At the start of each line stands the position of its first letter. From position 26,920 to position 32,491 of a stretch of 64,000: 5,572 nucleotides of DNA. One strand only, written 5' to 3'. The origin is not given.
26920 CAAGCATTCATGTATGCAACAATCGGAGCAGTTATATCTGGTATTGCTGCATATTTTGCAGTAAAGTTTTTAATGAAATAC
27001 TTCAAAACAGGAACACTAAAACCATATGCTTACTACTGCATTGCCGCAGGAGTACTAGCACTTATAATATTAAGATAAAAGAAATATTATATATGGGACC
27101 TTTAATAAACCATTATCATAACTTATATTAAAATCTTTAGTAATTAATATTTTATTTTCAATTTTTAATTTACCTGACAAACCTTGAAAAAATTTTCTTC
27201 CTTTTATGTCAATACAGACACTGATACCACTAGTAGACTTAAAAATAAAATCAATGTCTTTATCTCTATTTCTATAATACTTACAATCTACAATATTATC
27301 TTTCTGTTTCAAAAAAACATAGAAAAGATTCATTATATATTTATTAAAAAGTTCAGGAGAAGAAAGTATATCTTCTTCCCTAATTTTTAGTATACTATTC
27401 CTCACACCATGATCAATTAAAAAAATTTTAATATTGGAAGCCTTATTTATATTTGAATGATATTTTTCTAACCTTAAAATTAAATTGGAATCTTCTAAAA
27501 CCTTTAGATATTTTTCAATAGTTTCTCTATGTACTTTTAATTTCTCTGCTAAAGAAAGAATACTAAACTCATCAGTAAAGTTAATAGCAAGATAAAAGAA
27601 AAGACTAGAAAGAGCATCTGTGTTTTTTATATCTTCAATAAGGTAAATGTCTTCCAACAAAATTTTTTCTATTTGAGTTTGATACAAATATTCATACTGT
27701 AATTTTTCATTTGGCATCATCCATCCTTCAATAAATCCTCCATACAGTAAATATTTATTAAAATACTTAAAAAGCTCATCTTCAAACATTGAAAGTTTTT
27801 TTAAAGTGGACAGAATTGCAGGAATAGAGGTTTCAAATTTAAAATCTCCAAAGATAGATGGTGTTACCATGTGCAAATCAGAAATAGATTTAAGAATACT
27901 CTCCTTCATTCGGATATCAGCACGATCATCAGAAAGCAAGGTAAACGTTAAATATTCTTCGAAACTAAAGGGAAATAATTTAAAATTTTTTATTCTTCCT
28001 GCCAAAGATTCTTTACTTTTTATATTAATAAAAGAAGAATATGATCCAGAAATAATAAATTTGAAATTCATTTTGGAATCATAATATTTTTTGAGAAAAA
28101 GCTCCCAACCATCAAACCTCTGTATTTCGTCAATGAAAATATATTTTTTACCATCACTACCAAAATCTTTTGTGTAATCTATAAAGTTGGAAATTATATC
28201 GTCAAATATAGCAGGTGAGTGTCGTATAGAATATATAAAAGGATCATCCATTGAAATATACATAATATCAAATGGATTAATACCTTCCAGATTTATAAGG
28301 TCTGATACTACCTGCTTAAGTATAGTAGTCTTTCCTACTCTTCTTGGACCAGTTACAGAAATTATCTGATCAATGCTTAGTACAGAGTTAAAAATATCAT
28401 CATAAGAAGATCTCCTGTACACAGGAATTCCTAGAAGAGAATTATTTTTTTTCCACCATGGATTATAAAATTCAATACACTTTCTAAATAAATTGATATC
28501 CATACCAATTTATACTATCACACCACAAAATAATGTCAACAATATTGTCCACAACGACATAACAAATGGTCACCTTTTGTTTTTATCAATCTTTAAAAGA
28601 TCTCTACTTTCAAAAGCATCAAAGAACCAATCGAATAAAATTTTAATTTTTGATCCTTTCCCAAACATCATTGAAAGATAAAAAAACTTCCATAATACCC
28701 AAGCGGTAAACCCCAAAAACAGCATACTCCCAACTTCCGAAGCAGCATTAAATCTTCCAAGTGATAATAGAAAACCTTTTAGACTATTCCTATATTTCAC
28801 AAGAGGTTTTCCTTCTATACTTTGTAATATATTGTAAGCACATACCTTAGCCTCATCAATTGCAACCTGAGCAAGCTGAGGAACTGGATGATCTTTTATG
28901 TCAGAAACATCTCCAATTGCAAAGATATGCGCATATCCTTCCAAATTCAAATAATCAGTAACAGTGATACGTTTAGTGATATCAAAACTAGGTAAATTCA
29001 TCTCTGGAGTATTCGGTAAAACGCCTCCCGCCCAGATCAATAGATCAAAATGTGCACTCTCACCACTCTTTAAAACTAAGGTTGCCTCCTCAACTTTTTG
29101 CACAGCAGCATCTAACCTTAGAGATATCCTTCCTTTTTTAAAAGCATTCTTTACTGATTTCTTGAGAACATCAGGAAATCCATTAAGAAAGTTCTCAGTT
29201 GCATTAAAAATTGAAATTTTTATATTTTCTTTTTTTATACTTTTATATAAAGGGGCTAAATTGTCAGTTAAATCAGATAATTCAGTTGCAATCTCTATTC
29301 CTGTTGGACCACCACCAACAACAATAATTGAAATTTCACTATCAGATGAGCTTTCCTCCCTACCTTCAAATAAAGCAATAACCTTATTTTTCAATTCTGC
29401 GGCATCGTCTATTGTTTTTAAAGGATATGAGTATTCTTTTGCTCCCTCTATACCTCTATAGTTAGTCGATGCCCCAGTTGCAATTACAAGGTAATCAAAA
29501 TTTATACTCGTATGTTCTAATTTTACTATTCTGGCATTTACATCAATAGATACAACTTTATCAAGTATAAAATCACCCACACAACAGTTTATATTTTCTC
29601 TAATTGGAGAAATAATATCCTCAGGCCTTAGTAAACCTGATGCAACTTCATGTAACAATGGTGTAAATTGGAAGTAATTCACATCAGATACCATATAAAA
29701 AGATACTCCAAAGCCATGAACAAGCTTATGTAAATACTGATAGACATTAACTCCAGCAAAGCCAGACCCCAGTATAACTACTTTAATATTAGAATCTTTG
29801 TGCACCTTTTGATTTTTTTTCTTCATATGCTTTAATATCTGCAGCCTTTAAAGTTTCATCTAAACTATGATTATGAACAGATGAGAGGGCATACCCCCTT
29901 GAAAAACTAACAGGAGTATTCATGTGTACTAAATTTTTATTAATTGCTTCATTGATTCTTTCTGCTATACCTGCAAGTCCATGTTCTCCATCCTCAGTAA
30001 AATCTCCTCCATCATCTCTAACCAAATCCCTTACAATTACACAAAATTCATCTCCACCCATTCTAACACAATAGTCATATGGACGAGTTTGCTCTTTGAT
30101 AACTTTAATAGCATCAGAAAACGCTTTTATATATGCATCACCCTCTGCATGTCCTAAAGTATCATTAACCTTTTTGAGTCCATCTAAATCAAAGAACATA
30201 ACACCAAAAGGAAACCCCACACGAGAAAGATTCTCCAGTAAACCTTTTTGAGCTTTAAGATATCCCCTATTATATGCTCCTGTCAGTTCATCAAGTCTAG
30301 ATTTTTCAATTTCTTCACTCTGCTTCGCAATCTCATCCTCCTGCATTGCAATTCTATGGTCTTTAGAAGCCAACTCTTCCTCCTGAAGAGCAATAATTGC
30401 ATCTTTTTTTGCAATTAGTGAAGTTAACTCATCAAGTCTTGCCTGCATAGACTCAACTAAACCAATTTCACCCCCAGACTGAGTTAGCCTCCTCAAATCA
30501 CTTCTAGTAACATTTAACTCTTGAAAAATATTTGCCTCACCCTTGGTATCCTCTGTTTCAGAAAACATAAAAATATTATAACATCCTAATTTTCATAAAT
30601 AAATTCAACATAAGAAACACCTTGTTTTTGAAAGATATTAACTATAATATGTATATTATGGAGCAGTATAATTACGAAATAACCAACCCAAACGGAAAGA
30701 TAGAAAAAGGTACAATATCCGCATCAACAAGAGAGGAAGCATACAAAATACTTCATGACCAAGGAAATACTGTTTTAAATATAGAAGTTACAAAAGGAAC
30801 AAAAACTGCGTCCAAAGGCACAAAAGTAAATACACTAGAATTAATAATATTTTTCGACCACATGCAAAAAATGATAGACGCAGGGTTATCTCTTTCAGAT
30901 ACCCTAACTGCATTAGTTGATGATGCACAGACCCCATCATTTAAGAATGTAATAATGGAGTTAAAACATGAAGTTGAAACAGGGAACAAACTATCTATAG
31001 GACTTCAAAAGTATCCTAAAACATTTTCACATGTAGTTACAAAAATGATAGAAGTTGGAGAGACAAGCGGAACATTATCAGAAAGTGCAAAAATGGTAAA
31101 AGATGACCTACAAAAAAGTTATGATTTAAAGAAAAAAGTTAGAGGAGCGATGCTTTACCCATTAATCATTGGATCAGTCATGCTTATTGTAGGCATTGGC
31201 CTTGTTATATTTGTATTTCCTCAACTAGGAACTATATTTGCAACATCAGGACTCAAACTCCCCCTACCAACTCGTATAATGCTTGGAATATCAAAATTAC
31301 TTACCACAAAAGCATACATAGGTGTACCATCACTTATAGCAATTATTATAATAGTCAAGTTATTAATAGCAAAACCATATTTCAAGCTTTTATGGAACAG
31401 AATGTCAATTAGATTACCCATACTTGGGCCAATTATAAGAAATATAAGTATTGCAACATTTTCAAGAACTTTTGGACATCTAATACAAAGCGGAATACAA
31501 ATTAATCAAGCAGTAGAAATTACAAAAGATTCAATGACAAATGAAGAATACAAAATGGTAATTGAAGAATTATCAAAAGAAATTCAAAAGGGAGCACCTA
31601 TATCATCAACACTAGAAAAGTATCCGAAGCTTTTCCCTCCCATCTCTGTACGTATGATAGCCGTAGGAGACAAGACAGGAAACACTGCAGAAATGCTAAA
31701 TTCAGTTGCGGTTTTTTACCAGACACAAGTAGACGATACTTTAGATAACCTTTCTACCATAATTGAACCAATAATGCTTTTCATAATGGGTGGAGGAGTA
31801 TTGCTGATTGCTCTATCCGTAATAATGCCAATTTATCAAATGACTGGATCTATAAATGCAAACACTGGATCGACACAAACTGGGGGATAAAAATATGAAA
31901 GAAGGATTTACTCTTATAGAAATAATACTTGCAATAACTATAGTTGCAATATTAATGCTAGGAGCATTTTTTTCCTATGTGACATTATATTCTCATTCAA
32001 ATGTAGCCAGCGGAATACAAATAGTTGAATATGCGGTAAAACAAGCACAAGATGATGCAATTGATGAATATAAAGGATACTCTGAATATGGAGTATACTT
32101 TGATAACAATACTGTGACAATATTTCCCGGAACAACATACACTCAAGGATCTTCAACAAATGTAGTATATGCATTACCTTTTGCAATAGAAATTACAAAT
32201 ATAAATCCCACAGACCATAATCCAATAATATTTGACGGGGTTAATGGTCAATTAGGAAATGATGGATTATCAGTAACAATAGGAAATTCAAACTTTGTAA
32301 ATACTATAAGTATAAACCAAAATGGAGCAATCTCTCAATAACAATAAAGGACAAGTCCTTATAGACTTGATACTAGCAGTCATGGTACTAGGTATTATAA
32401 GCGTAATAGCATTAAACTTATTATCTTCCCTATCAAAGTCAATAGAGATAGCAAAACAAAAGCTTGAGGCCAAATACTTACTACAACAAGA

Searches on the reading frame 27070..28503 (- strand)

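Call 14: search_protein_families(library=pfam, proteins=[window:27070-28503:-], max_evalue=1)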
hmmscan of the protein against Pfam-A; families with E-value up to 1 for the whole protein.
window:27070-28503:- (477 aa): 15 families
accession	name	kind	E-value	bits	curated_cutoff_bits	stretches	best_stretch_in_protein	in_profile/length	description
PF13173.12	AAA_14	-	4.2e-35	121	27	1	46-185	3-129/129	AAA domain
PF13635.12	DUF4143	-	3.5e-19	69.5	28.1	1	284-434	2-158/160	Domain of unknown function (DUF4143)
PF01637.24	ATPase_2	-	8.9e-05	22.8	33.2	1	45-73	20-48/225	ATPase domain predominantly from Archaea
PF08279.18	HTH_11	-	0.00082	19.6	25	1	313-343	16-46/55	HTH domain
PF13401.12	AAA_22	-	0.0017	19.1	27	1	46-89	6-45/130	AAA domain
PF00931.28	NB-ARC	-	0.0056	16.4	23.5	1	46-85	19-57/248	NB-ARC domain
PF20720.3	nSTAND3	-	0.008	16.3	27.2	1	40-128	12-99/155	Novel STAND NTPase 3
PF25199.1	nSTAND_NTPase5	-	0.016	15.5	34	1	45-74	41-67/145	Novel STAND NTPase 5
PF00004.35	AAA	-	0.02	15.8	21.2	1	50-130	3-69/131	ATPase family associated with various cellular activities (AAA)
PF22979.2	HTH_69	-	0.028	14.7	27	1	314-347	28-61/69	Winged helix-turn-helix domain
PF00910.28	RNA_helicase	-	0.063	14.2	21.5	1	49-106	2-61/105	RNA helicase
PF13245.12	AAA_19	-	0.15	12.6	25.1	0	46-78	12-42/134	AAA domain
PF03266.21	NTPase_1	-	0.15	12.3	23.9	1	48-69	2-23/168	NTPase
PF01047.28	MarR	-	0.16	12.3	24.6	1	317-345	22-50/59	MarR family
PF13730.12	HTH_36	-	0.16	12.2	25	1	317-342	30-55/55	Helix-turn-helix domain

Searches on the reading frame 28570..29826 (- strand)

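Call 38: search_protein_families(library=pfam, proteins=[window:28570-29826:-], max_evalue=0.00001)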
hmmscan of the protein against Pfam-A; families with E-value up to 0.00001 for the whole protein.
window:28570-29826:- (418 aa): 2 families
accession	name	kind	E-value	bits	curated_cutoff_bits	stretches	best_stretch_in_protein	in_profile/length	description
PF07992.20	Pyr_redox_2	-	2.4e-41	142.5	26.1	1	15-326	2-291/291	Pyridine nucleotide-disulphide oxidoreductase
PF00070.33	Pyr_redox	-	3.3e-07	31.2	22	0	167-247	2-68/82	Pyridine nucleotide-disulphide oxidoreductase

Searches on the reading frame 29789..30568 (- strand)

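Call 60: search_protein_families(library=pfam, proteins=[window:29789-30568:-], max_evalue=0.001)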
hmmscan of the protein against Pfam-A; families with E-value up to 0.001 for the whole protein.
window:29789-30568:- (259 aa): 1 family
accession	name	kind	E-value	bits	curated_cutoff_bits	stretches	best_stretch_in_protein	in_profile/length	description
PF00990.26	GGDEF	-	3.7e-26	92.2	23.8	1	92-255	3-159/161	Diguanylate cyclase, GGDEF domain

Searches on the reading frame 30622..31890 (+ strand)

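Call 60: search_protein_families(library=pfam, proteins=[window:30622-31890:+], max_evalue=0.001)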
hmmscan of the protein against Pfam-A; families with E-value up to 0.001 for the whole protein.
window:30622-31890:+ (422 aa): 1 family
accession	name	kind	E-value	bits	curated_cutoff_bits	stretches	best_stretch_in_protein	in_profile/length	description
PF00482.28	T2SSF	-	2.7e-52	176.4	25.2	2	280-403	1-125/125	Type II secretion system (T2SS), protein F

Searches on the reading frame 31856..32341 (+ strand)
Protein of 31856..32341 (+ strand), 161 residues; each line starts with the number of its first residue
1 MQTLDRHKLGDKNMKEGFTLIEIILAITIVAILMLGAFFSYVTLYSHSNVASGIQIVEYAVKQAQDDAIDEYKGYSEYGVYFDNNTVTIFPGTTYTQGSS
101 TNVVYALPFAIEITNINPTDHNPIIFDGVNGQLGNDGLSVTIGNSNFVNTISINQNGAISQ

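Call 60: search_protein_families(library=pfam, proteins=[window:31856-32341:+], max_evalue=0.001)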
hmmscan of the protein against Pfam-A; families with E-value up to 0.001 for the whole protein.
window:31856-32341:+ (161 aa): 1 family
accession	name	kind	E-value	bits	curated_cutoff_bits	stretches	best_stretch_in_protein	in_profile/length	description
PF07963.17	N_methyl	-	2.5e-07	30.4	21.2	1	13-38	2-27/27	Prokaryotic N-terminal methylation motif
